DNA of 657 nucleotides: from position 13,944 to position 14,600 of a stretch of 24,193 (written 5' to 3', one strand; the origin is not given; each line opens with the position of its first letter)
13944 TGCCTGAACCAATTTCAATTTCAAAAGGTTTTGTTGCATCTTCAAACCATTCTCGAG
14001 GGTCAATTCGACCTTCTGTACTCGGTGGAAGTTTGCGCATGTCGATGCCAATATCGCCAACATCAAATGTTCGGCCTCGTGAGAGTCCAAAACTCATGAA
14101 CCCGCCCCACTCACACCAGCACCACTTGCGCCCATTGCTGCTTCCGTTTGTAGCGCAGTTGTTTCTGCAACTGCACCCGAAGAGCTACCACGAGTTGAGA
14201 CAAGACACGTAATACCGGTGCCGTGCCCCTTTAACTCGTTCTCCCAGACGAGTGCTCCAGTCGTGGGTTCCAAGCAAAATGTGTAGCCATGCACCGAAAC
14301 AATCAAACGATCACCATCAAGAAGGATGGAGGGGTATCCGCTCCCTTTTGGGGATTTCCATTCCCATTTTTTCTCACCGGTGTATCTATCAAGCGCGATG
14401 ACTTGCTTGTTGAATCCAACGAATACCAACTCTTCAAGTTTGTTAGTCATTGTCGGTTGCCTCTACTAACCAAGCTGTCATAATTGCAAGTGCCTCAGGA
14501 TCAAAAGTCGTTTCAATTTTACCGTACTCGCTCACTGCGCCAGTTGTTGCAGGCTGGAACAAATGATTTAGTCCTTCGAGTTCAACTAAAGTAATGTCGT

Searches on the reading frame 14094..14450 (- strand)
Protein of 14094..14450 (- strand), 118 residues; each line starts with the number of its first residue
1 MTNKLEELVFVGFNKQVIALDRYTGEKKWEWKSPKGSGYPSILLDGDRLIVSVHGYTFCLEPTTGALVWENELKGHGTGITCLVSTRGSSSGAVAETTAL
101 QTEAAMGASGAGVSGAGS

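Call 14: search_protein_families(library=pfam, proteins=[window:14094-14450:-])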
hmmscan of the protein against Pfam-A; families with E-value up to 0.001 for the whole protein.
window:14094-14450:- (118 aa): 1 family
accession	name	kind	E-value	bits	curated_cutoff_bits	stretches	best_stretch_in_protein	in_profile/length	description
PF13360.13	PQQ_2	-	1.8e-06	28.2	27.6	1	16-79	4-67/233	Outer membrane protein assembly factor BamB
